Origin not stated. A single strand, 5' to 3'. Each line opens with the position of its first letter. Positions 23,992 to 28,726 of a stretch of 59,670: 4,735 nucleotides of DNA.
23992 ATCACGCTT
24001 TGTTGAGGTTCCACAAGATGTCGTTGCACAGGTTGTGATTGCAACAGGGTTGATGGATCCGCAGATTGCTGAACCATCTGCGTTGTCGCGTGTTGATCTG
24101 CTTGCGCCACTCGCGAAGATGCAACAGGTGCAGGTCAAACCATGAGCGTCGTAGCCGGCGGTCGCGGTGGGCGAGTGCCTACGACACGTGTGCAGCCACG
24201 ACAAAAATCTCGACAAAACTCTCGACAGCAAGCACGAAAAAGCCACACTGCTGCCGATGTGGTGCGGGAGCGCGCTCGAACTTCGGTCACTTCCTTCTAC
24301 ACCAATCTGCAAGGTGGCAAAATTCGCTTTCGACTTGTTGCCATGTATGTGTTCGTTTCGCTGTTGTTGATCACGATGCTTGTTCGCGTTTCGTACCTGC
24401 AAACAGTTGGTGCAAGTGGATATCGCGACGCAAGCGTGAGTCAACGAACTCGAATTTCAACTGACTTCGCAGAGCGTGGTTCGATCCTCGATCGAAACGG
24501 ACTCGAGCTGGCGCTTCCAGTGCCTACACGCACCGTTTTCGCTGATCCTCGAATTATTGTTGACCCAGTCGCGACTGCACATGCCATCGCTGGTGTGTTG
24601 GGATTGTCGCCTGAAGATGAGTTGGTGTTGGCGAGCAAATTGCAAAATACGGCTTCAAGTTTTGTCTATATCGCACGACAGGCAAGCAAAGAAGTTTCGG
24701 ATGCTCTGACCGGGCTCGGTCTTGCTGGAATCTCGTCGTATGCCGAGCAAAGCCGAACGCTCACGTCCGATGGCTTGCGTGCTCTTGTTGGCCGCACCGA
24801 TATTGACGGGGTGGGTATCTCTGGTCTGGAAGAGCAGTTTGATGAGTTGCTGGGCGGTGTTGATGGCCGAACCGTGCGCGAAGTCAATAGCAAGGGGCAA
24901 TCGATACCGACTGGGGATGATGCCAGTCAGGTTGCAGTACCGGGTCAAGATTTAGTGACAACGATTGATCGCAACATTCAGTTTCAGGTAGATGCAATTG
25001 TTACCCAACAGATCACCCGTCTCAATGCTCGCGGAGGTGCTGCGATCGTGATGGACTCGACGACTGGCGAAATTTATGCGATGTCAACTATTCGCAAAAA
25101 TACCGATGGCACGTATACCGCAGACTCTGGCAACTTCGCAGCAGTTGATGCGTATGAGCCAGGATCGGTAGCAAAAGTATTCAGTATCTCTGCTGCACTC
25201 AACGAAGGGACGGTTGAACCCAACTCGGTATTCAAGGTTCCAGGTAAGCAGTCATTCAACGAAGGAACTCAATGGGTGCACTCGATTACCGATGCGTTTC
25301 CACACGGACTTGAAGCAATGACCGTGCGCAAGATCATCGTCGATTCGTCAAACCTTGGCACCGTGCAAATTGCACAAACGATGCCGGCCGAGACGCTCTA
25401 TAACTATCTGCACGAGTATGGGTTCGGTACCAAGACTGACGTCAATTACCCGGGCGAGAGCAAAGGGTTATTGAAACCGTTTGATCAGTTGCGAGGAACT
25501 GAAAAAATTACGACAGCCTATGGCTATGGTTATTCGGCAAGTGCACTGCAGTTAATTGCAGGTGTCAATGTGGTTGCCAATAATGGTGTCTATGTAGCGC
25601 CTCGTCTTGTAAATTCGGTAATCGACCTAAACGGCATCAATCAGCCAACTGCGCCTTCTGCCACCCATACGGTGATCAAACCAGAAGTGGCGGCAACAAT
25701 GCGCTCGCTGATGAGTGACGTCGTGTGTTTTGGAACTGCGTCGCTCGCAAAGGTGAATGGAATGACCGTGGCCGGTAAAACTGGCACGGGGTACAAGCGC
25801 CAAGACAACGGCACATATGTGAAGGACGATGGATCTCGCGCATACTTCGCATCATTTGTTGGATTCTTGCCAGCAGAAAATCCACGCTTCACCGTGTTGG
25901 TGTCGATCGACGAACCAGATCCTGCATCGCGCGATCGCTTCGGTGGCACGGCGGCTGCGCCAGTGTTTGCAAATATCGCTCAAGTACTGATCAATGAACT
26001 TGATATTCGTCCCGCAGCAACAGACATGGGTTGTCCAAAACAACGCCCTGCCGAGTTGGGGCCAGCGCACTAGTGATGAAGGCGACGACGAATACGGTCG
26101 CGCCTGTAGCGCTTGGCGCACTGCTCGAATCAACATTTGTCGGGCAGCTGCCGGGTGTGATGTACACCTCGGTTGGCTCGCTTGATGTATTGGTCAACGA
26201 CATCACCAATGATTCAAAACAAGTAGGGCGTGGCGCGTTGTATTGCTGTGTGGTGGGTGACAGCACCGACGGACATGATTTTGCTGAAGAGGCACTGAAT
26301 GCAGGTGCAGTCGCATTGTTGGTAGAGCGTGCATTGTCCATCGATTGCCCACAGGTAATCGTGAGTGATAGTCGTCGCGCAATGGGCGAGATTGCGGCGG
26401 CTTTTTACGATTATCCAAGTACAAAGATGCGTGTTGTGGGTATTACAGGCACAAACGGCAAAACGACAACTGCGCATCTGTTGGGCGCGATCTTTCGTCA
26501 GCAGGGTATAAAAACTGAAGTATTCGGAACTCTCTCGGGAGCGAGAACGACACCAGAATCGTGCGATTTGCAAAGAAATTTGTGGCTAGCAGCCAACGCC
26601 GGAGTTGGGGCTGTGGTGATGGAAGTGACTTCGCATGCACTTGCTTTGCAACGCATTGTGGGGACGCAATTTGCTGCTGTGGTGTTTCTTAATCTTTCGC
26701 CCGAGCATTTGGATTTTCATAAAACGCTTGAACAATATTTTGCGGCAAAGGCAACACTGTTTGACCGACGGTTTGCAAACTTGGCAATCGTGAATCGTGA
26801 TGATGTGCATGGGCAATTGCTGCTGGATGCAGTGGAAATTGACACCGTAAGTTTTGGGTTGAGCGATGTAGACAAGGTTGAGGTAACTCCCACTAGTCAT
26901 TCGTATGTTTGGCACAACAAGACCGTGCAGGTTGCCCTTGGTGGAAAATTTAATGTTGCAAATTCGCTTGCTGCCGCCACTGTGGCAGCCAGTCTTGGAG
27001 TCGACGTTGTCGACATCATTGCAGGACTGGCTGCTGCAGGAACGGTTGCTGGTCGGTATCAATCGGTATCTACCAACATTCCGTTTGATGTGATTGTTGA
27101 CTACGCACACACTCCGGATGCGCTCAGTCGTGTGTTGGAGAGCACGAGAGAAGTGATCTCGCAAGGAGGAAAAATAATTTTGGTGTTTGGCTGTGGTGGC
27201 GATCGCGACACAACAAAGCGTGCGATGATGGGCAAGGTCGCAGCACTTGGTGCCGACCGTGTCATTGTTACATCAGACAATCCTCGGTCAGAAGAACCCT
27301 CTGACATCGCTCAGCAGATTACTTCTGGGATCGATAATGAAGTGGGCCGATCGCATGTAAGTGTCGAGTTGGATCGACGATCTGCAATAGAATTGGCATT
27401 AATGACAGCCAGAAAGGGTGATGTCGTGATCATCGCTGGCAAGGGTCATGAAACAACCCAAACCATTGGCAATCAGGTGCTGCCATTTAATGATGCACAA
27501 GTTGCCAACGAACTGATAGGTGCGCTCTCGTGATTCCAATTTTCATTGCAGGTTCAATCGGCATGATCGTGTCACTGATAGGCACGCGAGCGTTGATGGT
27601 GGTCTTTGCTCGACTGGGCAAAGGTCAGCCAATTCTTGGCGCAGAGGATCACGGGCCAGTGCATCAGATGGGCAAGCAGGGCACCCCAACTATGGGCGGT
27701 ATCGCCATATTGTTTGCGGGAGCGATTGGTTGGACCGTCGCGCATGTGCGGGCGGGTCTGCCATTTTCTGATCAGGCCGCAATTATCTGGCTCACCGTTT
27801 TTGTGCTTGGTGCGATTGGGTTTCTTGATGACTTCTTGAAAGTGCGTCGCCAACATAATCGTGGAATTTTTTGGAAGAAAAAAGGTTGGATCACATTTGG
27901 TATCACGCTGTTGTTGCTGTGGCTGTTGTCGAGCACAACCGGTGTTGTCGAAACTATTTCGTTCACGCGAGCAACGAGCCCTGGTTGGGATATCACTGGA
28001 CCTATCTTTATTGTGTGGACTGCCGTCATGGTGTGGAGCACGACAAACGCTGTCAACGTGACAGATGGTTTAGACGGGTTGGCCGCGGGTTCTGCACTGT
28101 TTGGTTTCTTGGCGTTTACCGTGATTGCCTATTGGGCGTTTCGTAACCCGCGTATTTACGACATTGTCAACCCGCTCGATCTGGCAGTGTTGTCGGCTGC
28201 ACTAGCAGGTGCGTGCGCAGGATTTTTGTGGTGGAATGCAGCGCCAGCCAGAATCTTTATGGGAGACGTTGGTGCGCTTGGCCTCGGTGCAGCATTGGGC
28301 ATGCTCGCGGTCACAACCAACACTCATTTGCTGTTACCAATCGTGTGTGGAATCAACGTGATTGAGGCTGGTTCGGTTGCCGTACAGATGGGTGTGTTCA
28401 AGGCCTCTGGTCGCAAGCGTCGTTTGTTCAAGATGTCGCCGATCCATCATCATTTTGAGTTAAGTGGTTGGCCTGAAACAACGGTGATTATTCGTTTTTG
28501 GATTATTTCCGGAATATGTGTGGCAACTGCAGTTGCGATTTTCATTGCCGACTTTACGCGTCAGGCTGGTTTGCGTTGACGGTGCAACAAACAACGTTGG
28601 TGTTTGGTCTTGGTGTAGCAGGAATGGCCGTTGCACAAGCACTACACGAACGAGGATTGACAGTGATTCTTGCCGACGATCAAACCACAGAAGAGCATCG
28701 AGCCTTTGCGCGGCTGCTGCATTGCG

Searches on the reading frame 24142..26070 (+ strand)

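Call 28: search_protein_families(library=pfam, proteins=[window:24142-26070:+], max_evalue=0.001)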
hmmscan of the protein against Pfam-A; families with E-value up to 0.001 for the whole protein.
window:24142-26070:+ (643 aa): 2 families
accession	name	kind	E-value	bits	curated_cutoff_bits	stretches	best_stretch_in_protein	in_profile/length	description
PF00905.27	Transpeptidase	-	2e-64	218.1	22.1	1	299-613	1-298/299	Penicillin binding protein transpeptidase domain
PF03717.20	PBP_dimer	-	1.8e-09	38.7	24.4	1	110-256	4-177/180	Penicillin-binding Protein dimerisation domain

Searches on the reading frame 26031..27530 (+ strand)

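Call 28: search_protein_families(library=pfam, proteins=[window:26031-27530:+], max_evalue=0.001)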
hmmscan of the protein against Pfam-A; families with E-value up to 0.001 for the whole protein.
window:26031-27530:+ (500 aa): 3 families
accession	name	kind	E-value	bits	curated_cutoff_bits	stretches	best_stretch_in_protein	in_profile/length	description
PF08245.18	Mur_ligase_M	-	1.3e-42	146.5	24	1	138-319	1-200/200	Mur ligase middle domain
PF02875.26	Mur_ligase_C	-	9.9e-34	117.3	28.4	1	341-472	1-127/127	Mur ligase, glutamate ligase domain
PF01225.30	Mur_ligase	-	7.6e-09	36.3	21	1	58-123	5-72/95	Mur ligase family, catalytic domain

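Call 38: search_protein_families(library=ncbifam, proteins=[window:26031-27530:+], max_evalue=0.001)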
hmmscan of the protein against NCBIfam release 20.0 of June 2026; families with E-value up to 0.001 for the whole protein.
window:26031-27530:+ (500 aa): 31 families (the best 25 are shown)
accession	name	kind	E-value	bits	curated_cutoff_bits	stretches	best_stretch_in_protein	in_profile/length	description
NF001126.0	PRK00139.1-4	equivalog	5.5e-146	486.9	373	1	49-496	17-482/486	UDP-N-acetylmuramoyl-L-alanyl-D-glutamate--2,6-diaminopimelate ligase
NF001124.0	PRK00139.1-2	equivalog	5e-135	451.1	476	1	51-497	24-493/500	UDP-N-acetylmuramoyl-L-alanyl-D-glutamate--2,6-diaminopimelate ligase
TIGR01085.1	murE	subfamily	1.9e-132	442.5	257.3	1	55-496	4-471/472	UDP-N-acetylmuramyl-tripeptide synthetase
NF008896.0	PRK11929.1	equivalog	4.4e-129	431.9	1023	1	55-494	29-496/965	bifunctional UDP-N-acetylmuramoyl-L-alanyl-D-glutamate--2,6-diaminopimelate ligase MurE/UDP-N-acetylmuramoyl-tripeptide--D-alanyl-D-alanine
NF001123.0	PRK00139.1-1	equivalog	2.3e-106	356.4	586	1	53-497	18-490/493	UDP-N-acetylmuramoyl-L-alanyl-D-glutamate--2,6-diaminopimelate ligase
NF010628.0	PRK14022.1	equivalog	5.3e-95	318.9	536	1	52-482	32-466/483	UDP-N-acetylmuramoyl-L-alanyl-D-glutamate--L-lysine ligase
NF001130.0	PRK00139.2-4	equivalog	5.6e-67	226.6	715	2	296-499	314-514/516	UDP-N-acetylmuramoyl-L-alanyl-D-glutamate--2,6-diaminopimelate ligase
NF001129.0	PRK00139.2-3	equivalog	3.3e-55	187.6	762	1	46-494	32-513/517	UDP-N-acetylmuramoyl-L-alanyl-D-glutamate--2,6-diaminopimelate ligase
NF001131.0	PRK00139.2-5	equivalog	3.1e-49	168.1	1000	1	80-481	55-467/483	UDP-N-acetylmuramoyl-L-alanyl-D-glutamate--2,6-diaminopimelate ligase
NF001127.0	PRK00139.2-1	equivalog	9.6e-48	163.1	997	2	303-498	321-513/520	UDP-N-acetylmuramoyl-L-alanyl-D-glutamate--2,6-diaminopimelate ligase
TIGR01143.1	murF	subfamily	1.4e-41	142.9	288.6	1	61-424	2-368/418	UDP-N-acetylmuramoyl-tripeptide--D-alanyl-D-alanine ligase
NF008041.0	PRK10773.1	equivalog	1.9e-34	119.2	551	1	39-347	8-322/453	UDP-N-acetylmuramoyl-tripeptide--D-alanyl-D-alanine ligase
TIGR02068.2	cya_phycin_syn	equivalog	2.2e-31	108.7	850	2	291-473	665-851/862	cyanophycin synthetase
NF010623.0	PRK14016.1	subfamily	7.4e-29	100.5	877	2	295-473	671-853/871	cyanophycin synthetase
TIGR01082.1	murC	equivalog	1.9e-28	99.7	335.1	1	131-474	98-441/449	UDP-N-acetylmuramate--L-alanine ligase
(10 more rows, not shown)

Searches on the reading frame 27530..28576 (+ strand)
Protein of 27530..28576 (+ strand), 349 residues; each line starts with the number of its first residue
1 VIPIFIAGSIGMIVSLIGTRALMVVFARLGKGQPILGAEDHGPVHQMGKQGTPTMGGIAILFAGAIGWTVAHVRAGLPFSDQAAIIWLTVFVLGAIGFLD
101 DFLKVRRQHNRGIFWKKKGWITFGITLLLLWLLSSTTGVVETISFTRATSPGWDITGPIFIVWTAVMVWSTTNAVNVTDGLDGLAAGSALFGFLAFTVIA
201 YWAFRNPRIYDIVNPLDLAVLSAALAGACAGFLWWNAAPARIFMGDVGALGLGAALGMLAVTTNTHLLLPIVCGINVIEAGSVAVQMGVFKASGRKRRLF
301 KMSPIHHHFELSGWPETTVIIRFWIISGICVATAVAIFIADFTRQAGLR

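Call 28: search_protein_families(library=pfam, proteins=[window:27530-28576:+], max_evalue=0.001)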
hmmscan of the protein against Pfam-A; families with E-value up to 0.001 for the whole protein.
window:27530-28576:+ (349 aa): 2 families
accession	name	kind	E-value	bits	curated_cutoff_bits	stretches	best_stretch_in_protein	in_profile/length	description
PF00953.26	Glycos_transf_4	-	7.7e-33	114.2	27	1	85-263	3-159/160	Glycosyl transferase family 4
PF10555.14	MraY_sig1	-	6.2e-06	25.9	20.1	1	49-61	1-13/13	Phospho-N-acetylmuramoyl-pentapeptide-transferase signature 1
